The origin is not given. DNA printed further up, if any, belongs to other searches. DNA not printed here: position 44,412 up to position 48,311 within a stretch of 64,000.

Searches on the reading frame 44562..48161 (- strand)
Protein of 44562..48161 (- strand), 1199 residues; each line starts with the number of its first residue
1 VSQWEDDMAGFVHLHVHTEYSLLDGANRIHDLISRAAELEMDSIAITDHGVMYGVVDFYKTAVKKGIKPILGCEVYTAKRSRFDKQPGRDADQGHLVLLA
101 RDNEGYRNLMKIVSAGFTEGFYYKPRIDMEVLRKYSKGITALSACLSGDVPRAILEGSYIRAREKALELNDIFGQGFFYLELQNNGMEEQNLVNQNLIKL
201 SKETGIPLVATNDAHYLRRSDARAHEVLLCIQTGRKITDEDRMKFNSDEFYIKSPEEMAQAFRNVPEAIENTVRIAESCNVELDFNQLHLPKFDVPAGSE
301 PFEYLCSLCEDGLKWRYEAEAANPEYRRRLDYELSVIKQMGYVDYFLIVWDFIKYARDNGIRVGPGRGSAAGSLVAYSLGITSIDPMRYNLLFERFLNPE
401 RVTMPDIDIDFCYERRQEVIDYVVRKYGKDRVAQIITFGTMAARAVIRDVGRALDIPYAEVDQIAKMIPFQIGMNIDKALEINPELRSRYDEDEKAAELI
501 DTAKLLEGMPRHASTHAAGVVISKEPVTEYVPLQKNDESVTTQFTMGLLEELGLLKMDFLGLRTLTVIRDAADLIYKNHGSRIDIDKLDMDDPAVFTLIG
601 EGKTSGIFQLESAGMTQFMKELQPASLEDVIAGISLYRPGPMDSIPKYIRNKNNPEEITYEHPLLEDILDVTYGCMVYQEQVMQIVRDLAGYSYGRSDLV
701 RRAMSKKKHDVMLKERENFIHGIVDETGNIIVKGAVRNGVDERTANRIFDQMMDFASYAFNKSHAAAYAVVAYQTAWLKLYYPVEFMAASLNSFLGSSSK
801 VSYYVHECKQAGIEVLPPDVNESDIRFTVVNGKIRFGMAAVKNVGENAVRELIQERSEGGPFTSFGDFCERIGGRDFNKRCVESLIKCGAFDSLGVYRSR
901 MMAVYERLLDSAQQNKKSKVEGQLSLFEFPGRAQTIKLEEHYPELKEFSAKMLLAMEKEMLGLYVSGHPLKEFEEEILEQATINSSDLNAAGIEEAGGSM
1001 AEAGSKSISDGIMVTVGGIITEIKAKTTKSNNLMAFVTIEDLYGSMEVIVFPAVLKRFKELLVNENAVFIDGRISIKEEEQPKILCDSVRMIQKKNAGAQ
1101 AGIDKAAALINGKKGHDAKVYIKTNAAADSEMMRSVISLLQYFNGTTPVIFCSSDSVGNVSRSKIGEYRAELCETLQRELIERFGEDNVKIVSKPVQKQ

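Call 99: search_protein_families(library=pfam, proteins=[window:44562-48161:-], max_evalue=0.00001)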
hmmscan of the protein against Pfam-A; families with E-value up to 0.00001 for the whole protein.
window:44562-48161:- (1199 aa): 5 families
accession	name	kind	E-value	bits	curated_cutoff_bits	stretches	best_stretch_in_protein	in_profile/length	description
PF07733.18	DNA_pol3_alpha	-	6.9e-111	370.4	23.9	1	303-561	1-260/260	Bacterial DNA polymerase III alpha NTPase domain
PF17657.6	DNA_pol3_finger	-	7.1e-63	211.3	22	1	564-725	1-164/166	Bacterial DNA polymerase III alpha subunit finger domain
PF02811.25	PHP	-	6.1e-60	202.7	26.4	1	13-184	1-163/164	PHP domain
PF14579.12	HHH_6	-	2.2e-32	111.6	25.6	1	812-900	1-89/90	Helix-hairpin-helix motif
PF01336.31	tRNA_anti-codon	-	3.1e-10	40.3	27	1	1014-1091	1-74/75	OB-fold nucleic acid binding domain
